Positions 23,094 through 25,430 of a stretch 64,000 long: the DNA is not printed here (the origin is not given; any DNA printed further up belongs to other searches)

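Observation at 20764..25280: Tandem paralogous nonaheme cytochromes carrying T9SS sorting tails: candidate T9SS-exported extracellular electron-transfer module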

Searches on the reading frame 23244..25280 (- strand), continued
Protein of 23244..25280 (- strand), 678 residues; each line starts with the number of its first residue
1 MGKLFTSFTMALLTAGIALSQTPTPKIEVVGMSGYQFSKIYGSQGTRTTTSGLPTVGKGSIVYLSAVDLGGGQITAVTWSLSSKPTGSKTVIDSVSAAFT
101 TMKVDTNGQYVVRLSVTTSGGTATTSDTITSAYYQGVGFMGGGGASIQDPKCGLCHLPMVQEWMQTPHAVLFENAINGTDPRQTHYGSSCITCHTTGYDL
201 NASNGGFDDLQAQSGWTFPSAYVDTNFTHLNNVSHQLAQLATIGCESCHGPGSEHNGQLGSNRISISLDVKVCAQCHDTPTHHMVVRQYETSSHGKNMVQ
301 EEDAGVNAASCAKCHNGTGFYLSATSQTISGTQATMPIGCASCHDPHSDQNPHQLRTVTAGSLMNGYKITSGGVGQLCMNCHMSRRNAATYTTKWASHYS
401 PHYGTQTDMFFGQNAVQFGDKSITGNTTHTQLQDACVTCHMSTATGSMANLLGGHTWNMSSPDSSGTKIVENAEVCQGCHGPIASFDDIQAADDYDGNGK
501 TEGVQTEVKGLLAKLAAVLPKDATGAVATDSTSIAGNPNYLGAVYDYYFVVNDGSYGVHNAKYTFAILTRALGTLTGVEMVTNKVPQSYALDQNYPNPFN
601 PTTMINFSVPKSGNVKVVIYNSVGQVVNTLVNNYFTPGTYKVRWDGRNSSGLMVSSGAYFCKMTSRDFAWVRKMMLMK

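Call 9: find_homologous_proteins(query=window:23244-25280:-, max_evalue=0.00001)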
Query window:23244-25280:- (678 aa): 657 proteins with E <= 0.00001 among 8000 candidates; the best 120 are listed.
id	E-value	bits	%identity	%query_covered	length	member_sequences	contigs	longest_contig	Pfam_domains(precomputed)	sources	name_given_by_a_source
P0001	0.0e+0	1564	100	100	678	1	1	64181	PF09699.16,PF14537.12,PF13435.12,PF18962.8,PF13860.13,PF02335.21,PF14522.12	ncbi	-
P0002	0.0e+0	1361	85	100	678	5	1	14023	PF09699.16,PF14537.12,PF13435.12,PF18962.8,PF13860.13,PF02335.21,PF14522.12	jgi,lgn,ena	jgi:hypothetical protein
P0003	0.0e+0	1175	74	100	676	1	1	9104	PF09699.16,PF14537.12,PF13435.12,PF13585.13,PF18962.8,PF13860.13,PF02335.21,PF14522.12,PF22113.2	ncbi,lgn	-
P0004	0.0e+0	1169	74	100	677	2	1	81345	PF09699.16,PF14537.12,PF13435.12,PF13585.13,PF18962.8,PF13860.13,PF14522.12,PF22113.2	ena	-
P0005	0.0e+0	1165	74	100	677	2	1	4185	PF09699.16,PF14537.12,PF13435.12,PF18962.8,PF13860.13,PF14522.12,PF22113.2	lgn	-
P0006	0.0e+0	1152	73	100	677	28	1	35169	PF09699.16,PF14537.12,PF13435.12,PF13585.13,PF18962.8,PF13860.13,PF14522.12,PF22113.2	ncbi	-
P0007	0.0e+0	1119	70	100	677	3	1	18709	PF09699.16,PF14537.12,PF13435.12,PF13585.13,PF18962.8,PF13860.13,PF14522.12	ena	-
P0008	0.0e+0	1102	72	100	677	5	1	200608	PF09699.16,PF14537.12,PF13435.12,PF13585.13,PF18962.8,PF13860.13,PF02335.21,PF14522.12,PF22113.2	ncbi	-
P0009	0.0e+0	1071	69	100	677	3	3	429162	PF09699.16,PF14537.12,PF13435.12,PF18962.8,PF13860.13,PF02335.21,PF14522.12,PF22113.2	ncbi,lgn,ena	-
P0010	1.3e-280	951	74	79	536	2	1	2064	PF09699.16,PF14537.12,PF13435.12,PF13585.13,PF18962.8,PF13860.13,PF14522.12,PF22113.2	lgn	-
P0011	1.7e-239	815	54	100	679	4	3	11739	PF09699.16,PF14537.12,PF18962.8,PF13860.13,PF02085.22,PF14522.12,PF22113.2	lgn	-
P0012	7.9e-237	806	55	100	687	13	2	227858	PF09699.16,PF14537.12,PF13585.13,PF18962.8,PF13860.13,PF14522.12,PF22113.2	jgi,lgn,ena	-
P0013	1.3e-222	759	53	100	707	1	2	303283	PF09699.16,PF13585.13,PF18962.8,PF13860.13,PF14522.12,PF22113.2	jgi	jgi:hypothetical protein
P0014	5.9e-218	744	52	100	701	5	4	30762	PF09699.16,PF14537.12,PF18962.8,PF13860.13,PF14522.12,PF22113.2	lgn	-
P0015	1.1e-217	743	51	100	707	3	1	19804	PF09699.16,PF14537.12,PF13585.13,PF18962.8,PF13860.13,PF14522.12,PF22113.2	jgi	jgi:FlgD Ig-like domain/Doubled CXXCH motif (Paired_CXXCH_1)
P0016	1.2e-217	743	50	100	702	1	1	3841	PF09699.16,PF13435.12,PF13585.13,PF18962.8,PF13860.13,PF14522.12,PF22113.2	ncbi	-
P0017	1.7e-215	736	51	100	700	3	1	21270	PF09699.16,PF14537.12,PF13585.13,PF18962.8,PF13860.13,PF14522.12,PF22113.2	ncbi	-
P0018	6.0e-215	734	51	100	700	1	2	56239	PF09699.16,PF18962.8,PF13860.13,PF14522.12,PF22113.2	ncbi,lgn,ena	ncbi:MAG: T9SS type A sorting domain-containing protein [Candidatus Kryptoniota bacterium]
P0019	1.7e-214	732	52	100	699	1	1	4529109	PF09699.16,PF14537.12,PF13585.13,PF18962.8,PF13860.13,PF14522.12,PF22113.2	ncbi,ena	-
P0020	2.4e-214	732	51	100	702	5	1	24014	PF09699.16,PF14537.12,PF18962.8,PF13860.13,PF14522.12,PF22113.2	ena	-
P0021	4.8e-214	731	51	100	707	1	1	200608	PF18962.8,PF13860.13,PF14522.12,PF22113.2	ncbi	-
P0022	6.4e-214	731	51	100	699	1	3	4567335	PF09699.16,PF14537.12,PF13435.12,PF18962.8,PF13860.13,PF02085.22,PF14522.12,PF22113.2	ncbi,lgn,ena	ncbi:MAG TPA: T9SS type A sorting domain-containing protein [Candidatus Kryptonia bacterium]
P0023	7.6e-214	730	50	100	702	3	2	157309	PF09699.16,PF13435.12,PF18962.8,PF13860.13,PF02085.22,PF14522.12,PF22113.2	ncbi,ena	-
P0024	2.8e-213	728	51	100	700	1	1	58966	PF09699.16,PF14537.12,PF18962.8,PF13860.13,PF03892.20,PF14522.12,PF22113.2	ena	-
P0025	1.6e-211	723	50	100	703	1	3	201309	PF09699.16,PF14537.12,PF13585.13,PF18962.8,PF13860.13,PF14522.12,PF22113.2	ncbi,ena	-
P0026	1.8e-211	722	51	99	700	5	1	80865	PF09699.16,PF14537.12,PF13435.12,PF13585.13,PF18962.8,PF13860.13,PF02085.22,PF14522.12,PF22113.2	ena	-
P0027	6.7e-211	721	52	99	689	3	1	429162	PF09699.16,PF14537.12,PF18962.8,PF13860.13,PF14522.12,PF22113.2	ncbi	-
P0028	1.1e-210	720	51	100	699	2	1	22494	PF09699.16,PF14537.12,PF13435.12,PF18962.8,PF13860.13,PF14522.12,PF22113.2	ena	-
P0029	6.5e-210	717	51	100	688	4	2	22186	PF09699.16,PF14537.12,PF18962.8,PF13860.13,PF03892.20,PF14522.12,PF22113.2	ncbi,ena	-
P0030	2.2e-209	716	51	100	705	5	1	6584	PF09699.16,PF14537.12,PF13435.12,PF18962.8,PF13860.13,PF14522.12,PF22113.2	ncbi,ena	-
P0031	1.4e-208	713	50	100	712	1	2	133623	PF09699.16,PF14537.12,PF18962.8,PF13860.13,PF14522.12,PF22113.2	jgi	jgi:hypothetical protein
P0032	2.6e-208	712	50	100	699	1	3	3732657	PF09699.16,PF14537.12,PF13435.12,PF18962.8,PF13860.13,PF14522.12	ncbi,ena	-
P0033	1.2e-207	710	50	100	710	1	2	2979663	PF09699.16,PF14537.12,PF18962.8,PF13860.13,PF14522.12,PF22113.2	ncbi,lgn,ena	ncbi:MAG: T9SS type A sorting domain-containing protein [Candidatus Kryptoniota bacterium]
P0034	2.1e-207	709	50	100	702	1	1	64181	PF09699.16,PF14537.12,PF18962.8,PF13860.13,PF14522.12,PF22113.2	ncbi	-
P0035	5.0e-207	708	49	100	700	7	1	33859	PF14537.12,PF18962.8,PF13860.13,PF14522.12,PF22113.2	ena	-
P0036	9.7e-207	707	50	100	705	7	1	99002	PF18962.8,PF13860.13,PF14522.12,PF22113.2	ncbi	-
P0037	4.8e-206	704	52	97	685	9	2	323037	PF09699.16,PF14537.12,PF13585.13,PF13860.13,PF14522.12,PF22113.2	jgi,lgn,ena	-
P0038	1.4e-205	703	50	100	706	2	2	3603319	PF14537.12,PF18962.8,PF13860.13,PF14522.12,PF22113.2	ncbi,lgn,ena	-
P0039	1.8e-202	693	50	97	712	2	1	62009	PF09699.16,PF14537.12,PF13585.13,PF18962.8,PF13860.13,PF14522.12,PF22113.2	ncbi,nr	ncbi:MAG TPA: FlgD immunoglobulin-like domain containing protein [Candidatus Acidoferrales bacterium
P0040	2.8e-202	692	49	100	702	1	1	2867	PF09699.16,PF14537.12,PF18962.8,PF13860.13,PF14522.12,PF22113.2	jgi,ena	-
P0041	1.4e-200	686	49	100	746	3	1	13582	PF09699.16,PF14537.12,PF13435.12,PF18962.8,PF13860.13,PF14522.12,PF22113.2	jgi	jgi:nitrate reductase cytochrome c-type subunit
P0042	1.7e-200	686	49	100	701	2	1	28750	PF09699.16,PF14537.12,PF13435.12,PF18962.8,PF13860.13,PF02085.22,PF14522.12,PF22113.2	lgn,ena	-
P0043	1.9e-200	686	49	100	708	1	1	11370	PF09699.16,PF14537.12,PF18962.8,PF13860.13,PF14522.12,PF22113.2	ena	-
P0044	4.6e-200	685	47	100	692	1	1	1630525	PF09699.16,PF14537.12,PF13435.12,PF18962.8,PF13860.13,PF14522.12,PF22113.2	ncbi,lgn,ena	-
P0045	5.8e-200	684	49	99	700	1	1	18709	PF14537.12,PF13585.13,PF18962.8,PF13860.13,PF14522.12,PF22113.2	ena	-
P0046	6.0e-186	638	55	76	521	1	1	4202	PF09699.16,PF14537.12,PF18962.8,PF13860.13,PF14522.12,PF22113.2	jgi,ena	-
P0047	1.1e-183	631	51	83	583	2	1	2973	PF09699.16,PF14537.12,PF13435.12,PF13585.13,PF18962.8,PF13860.13,PF02335.21,PF14522.12,PF22113.2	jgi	jgi:hypothetical protein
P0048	1.8e-180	620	45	100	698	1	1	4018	PF09699.16,PF14537.12,PF13435.12,PF18962.8,PF13860.13,PF14522.12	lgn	-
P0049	4.4e-179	615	54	76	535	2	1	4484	PF09699.16,PF14537.12,PF18962.8,PF13860.13,PF14522.12,PF22113.2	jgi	jgi:nitrate reductase cytochrome c-type subunit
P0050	5.9e-179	615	44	100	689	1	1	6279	PF09699.16,PF14537.12,PF13435.12,PF18962.8,PF13860.13,PF14522.12,PF22113.2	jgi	jgi:hypothetical protein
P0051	2.6e-176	606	37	81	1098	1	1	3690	PF09699.16,PF14537.12,PF18962.8,PF14522.12,PF22113.2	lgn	-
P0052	1.3e-174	601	45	99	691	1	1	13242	PF09699.16,PF14537.12,PF13435.12,PF18962.8,PF13860.13,PF14522.12,PF22113.2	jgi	jgi:hypothetical protein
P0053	7.2e-174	598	44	99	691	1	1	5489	PF09699.16,PF14537.12,PF13435.12,PF18962.8,PF13860.13,PF14522.12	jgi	jgi:hypothetical protein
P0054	3.2e-173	596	51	82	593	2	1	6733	PF09699.16,PF14537.12,PF13860.13,PF14522.12,PF22113.2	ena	-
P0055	2.2e-172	593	44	99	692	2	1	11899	PF09699.16,PF14537.12,PF13435.12,PF18962.8,PF13860.13,PF14522.12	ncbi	-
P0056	1.2e-168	581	45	98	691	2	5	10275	PF14537.12,PF13435.12,PF13860.13,PF14522.12,PF22113.2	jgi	jgi:hypothetical protein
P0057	2.8e-162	560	44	93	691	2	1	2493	PF14537.12,PF13435.12,PF13860.13,PF14522.12,PF22113.2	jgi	jgi:hypothetical protein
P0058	8.9e-150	519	42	94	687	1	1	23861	PF09699.16,PF14537.12,PF13435.12,PF18962.8,PF13860.13,PF02335.21,PF14522.12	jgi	jgi:hypothetical protein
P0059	1.0e-149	518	43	100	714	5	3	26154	PF09699.16,PF14537.12,PF13435.12,PF18962.8,PF13860.13,PF14522.12,PF22113.2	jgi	jgi:hypothetical protein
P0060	1.1e-146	508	40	99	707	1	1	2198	PF09699.16,PF14537.12,PF13435.12,PF13585.13,PF13860.13,PF02335.21,PF14522.12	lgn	-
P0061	1.4e-146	508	42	93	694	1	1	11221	PF09699.16,PF14537.12,PF13435.12,PF18962.8,PF13860.13,PF14522.12,PF22113.2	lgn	-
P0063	1.6e-145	505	42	97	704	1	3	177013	PF09699.16,PF14537.12,PF13435.12,PF18962.8,PF13860.13,PF02335.21,PF14522.12,PF22113.2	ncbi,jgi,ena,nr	ncbi:MAG TPA: FlgD immunoglobulin-like domain containing protein [Bacteroidota bacterium]|nr:FlgD im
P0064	8.7e-145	502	42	94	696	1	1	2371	PF09699.16,PF14537.12,PF13435.12,PF18962.8,PF13860.13,PF14522.12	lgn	-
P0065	1.3e-143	498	39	98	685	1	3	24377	PF09699.16,PF14537.12,PF13435.12,PF18962.8,PF13860.13,PF14522.12,PF22113.2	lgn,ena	-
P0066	1.9e-143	498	41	94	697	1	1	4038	PF09699.16,PF14537.12,PF13435.12,PF18962.8,PF13860.13,PF02335.21,PF14522.12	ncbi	-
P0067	2.9e-142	494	41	99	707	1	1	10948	PF09699.16,PF13435.12,PF13585.13,PF18962.8,PF13860.13,PF02335.21,PF14522.12,PF22113.2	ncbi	ncbi:MAG: ammonia-forming cytochrome c nitrite reductase subunit c552 [Bacillota bacterium]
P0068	3.5e-142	493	41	96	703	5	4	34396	PF09699.16,PF14537.12,PF13435.12,PF13585.13,PF18962.8,PF13860.13,PF02335.21,PF14522.12,PF22113.2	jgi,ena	-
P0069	6.8e-142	493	41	100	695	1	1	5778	PF09699.16,PF22352.3,PF13435.12,PF18962.8,PF13860.13,PF14522.12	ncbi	-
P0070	7.0e-142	492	42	96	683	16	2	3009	PF09699.16,PF14537.12,PF13435.12,PF18962.8,PF13860.13,PF02335.21,PF14522.12,PF22113.2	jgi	jgi:formate-dependent nitrite reductase cytochrome c552 subunit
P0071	2.3e-141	491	41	99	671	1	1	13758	PF09699.16,PF14537.12,PF22352.3,PF13435.12,PF13860.13,PF14522.12,PF22113.2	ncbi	ncbi:MAG: FlgD immunoglobulin-like domain containing protein [Candidatus Latescibacterota bacterium]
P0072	3.0e-141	490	42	94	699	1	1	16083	PF09699.16,PF14537.12,PF13435.12,PF13585.13,PF18962.8,PF13860.13,PF02335.21,PF14522.12,PF22113.2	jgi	jgi:hypothetical protein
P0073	3.2e-141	490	42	96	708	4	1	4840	PF09699.16,PF14537.12,PF13585.13,PF18962.8,PF13860.13,PF02335.21,PF14522.12,PF22113.2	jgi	-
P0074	5.8e-141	489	41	100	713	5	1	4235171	PF14537.12,PF13435.12,PF18962.8,PF13860.13,PF02335.21,PF14522.12,PF22113.2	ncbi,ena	-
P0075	1.5e-140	488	39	100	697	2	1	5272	PF09699.16,PF14537.12,PF13435.12,PF18962.8,PF13860.13,PF14522.12,PF22113.2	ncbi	ncbi:MAG TPA: T9SS type A sorting domain-containing protein [Bacteroidota bacterium]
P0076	3.4e-140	487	41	94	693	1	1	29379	PF09699.16,PF14537.12,PF13435.12,PF18962.8,PF13860.13,PF02085.22,PF14522.12,PF22113.2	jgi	jgi:predicted CXXCH cytochrome family protein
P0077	6.1e-140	486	41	93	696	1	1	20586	PF14537.12,PF13435.12,PF18962.8,PF13860.13,PF02335.21,PF14522.12,PF22113.2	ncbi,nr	ncbi:MAG: T9SS type A sorting domain-containing protein [Ignavibacteria bacterium]|nr:T9SS type A so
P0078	1.7e-139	485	41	96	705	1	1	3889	PF09699.16,PF14537.12,PF13435.12,PF13585.13,PF18962.8,PF13860.13,PF02335.21,PF14522.12,PF22113.2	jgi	jgi:formate-dependent nitrite reductase cytochrome c552 subunit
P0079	1.7e-139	485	41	96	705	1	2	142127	PF09699.16,PF14537.12,PF13435.12,PF18962.8,PF13860.13,PF02335.21,PF14522.12,PF22113.2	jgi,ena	-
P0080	6.6e-139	483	41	100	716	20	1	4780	PF09699.16,PF13435.12,PF13585.13,PF18962.8,PF13860.13,PF02335.21,PF14522.12,PF22113.2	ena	-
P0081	7.8e-139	482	38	84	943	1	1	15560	PF14537.12,PF13435.12,PF18962.8,PF13860.13,PF14522.12,PF22113.2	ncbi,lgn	-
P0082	1.0e-138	482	40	81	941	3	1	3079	PF14537.12,PF13435.12,PF18962.8,PF13860.13,PF14522.12,PF22113.2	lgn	-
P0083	3.6e-138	480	39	100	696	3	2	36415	PF09699.16,PF14537.12,PF13435.12,PF18962.8,PF13860.13,PF02335.21,PF14522.12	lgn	-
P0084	5.5e-138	480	43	93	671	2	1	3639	PF09699.16,PF13435.12,PF13585.13,PF13860.13,PF14522.12,PF22113.2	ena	-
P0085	5.9e-138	480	39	100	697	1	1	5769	PF09699.16,PF14537.12,PF13435.12,PF18962.8,PF13860.13,PF14522.12,PF22113.2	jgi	jgi:hypothetical protein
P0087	8.6e-138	479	39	100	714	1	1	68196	PF09699.16,PF14537.12,PF13435.12,PF13860.13,PF02335.21,PF14522.12,PF22113.2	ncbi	ncbi:MAG: ammonia-forming cytochrome c nitrite reductase subunit c552 [Ignavibacteriales bacterium]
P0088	1.3e-137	478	39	100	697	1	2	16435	PF09699.16,PF14537.12,PF13435.12,PF18962.8,PF13860.13,PF14522.12,PF22113.2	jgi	jgi:hypothetical protein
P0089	4.8e-137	477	40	85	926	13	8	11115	PF14537.12,PF13435.12,PF18962.8,PF13860.13,PF14522.12,PF22113.2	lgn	-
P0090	8.0e-137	476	37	86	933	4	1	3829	PF14537.12,PF13435.12,PF18962.8,PF13860.13,PF14522.12,PF22113.2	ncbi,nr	ncbi:T9SS type A sorting domain-containing protein [candidate division KSB1 bacterium]|nr:T9SS type 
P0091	1.4e-136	475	39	100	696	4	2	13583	PF14537.12,PF13435.12,PF18962.8,PF13860.13,PF14522.12,PF22113.2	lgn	-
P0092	1.8e-136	475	35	85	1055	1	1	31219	PF09699.16,PF14537.12,PF13435.12,PF18962.8,PF14522.12,PF22113.2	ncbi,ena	-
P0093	1.9e-136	475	39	85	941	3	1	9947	PF09699.16,PF14537.12,PF13435.12,PF18962.8,PF13860.13,PF14522.12,PF22113.2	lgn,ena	-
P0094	2.8e-136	474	39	99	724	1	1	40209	PF09699.16,PF13435.12,PF13860.13,PF02335.21,PF14522.12,PF22113.2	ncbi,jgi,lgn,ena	ncbi:MAG: FlgD immunoglobulin-like domain containing protein [Ignavibacteria bacterium]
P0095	4.7e-136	473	40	84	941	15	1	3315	PF09699.16,PF14537.12,PF13435.12,PF18962.8,PF13860.13,PF14522.12,PF22113.2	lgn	-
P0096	6.0e-136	473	40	85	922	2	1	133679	PF14537.12,PF13435.12,PF18962.8,PF13860.13,PF14522.12,PF22113.2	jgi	-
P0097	3.7e-135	470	38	100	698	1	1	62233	PF14537.12,PF18962.8,PF13860.13,PF14522.12,PF22113.2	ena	-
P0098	4.0e-135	470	39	100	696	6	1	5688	PF09699.16,PF14537.12,PF13435.12,PF18962.8,PF13860.13,PF02335.21,PF14522.12,PF22113.2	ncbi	-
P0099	5.4e-135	470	40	84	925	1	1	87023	PF18962.8,PF13860.13,PF14522.12,PF22113.2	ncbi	-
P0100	1.3e-134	468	41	100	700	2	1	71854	PF09699.16,PF14537.12,PF13435.12,PF13585.13,PF13860.13,PF02335.21,PF14522.12,PF22113.2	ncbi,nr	ncbi:MAG TPA: multiheme c-type cytochrome [Bacteroidota bacterium]|nr:multiheme c-type cytochrome [B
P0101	1.6e-134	468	38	97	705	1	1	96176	PF09699.16,PF14537.12,PF13435.12,PF18962.8,PF13860.13,PF02335.21,PF14522.12,PF22113.2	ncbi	-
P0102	2.2e-134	468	38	85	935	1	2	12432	PF09699.16,PF14537.12,PF13435.12,PF13860.13,PF14522.12,PF22113.2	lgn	-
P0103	2.6e-134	467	40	97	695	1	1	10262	PF09699.16,PF14537.12,PF18962.8,PF13860.13,PF14522.12,PF22113.2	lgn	-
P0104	3.1e-134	467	39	97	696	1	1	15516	PF09699.16,PF14537.12,PF13435.12,PF13860.13,PF14522.12,PF22113.2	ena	-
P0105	5.2e-134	466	42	86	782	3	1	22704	PF09699.16,PF14537.12,PF13435.12,PF18962.8,PF13860.13,PF02335.21,PF14522.12,PF22113.2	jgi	jgi:cytochrome c1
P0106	7.3e-134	466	40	92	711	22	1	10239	PF09699.16,PF14537.12,PF13435.12,PF18962.8,PF13860.13,PF14522.12,PF22113.2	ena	-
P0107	1.3e-133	465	43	93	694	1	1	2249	PF09699.16,PF14537.12,PF13435.12,PF18962.8,PF14522.12,PF22113.2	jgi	jgi:hypothetical protein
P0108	8.7e-133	462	39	100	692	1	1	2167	PF09699.16,PF14537.12,PF18962.8,PF13860.13,PF02335.21,PF14522.12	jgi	jgi:predicted CXXCH cytochrome family protein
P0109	3.3e-132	461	39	100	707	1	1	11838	PF09699.16,PF14537.12,PF13435.12,PF18962.8,PF13860.13,PF02335.21,PF14522.12,PF22113.2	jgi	jgi:predicted CXXCH cytochrome family protein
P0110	3.8e-132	460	38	100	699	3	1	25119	PF09699.16,PF14537.12,PF13435.12,PF18962.8,PF13860.13,PF02335.21,PF14522.12,PF22113.2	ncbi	-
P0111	4.0e-132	460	39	100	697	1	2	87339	PF09699.16,PF14537.12,PF13435.12,PF18962.8,PF13860.13,PF14522.12,PF22113.2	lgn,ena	-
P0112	6.3e-132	460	38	84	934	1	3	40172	PF14537.12,PF18962.8,PF13860.13,PF02335.21,PF14522.12,PF22113.2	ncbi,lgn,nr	ncbi:MAG: T9SS type A sorting domain-containing protein [candidate division KSB1 bacterium]|nr:T9SS 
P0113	8.5e-132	459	39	94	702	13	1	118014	PF09699.16,PF14537.12,PF13435.12,PF18962.8,PF13860.13,PF14522.12,PF22113.2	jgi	-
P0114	1.2e-131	459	39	99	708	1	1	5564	PF09699.16,PF14537.12,PF13435.12,PF18962.8,PF13860.13,PF14522.12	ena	-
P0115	4.5e-131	457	41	94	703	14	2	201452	PF09699.16,PF14537.12,PF13435.12,PF18962.8,PF13860.13,PF14522.12,PF22113.2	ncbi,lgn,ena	-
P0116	6.8e-131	456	39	98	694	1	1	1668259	PF09699.16,PF14537.12,PF13435.12,PF13585.13,PF18962.8,PF13860.13,PF14522.12,PF22113.2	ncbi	-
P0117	1.1e-130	455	38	99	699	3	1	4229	PF09699.16,PF14537.12,PF13435.12,PF13860.13,PF02335.21,PF14522.12,PF22113.2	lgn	-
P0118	1.2e-130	455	40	100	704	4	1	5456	PF09699.16,PF13585.13,PF13860.13,PF14522.12,PF22113.2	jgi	-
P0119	1.4e-130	455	37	96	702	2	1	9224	PF14537.12,PF13435.12,PF18962.8,PF13860.13,PF14522.12,PF22113.2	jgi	jgi:hypothetical protein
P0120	1.5e-130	455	38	85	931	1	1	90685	PF14537.12,PF13435.12,PF18962.8,PF13860.13,PF14522.12,PF22113.2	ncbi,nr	ncbi:MAG: T9SS type A sorting domain-containing protein [Deferribacteres bacterium]|nr:T9SS type A s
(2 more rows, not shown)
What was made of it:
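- Some homologues are auto-named nitrite reductase (call 9).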
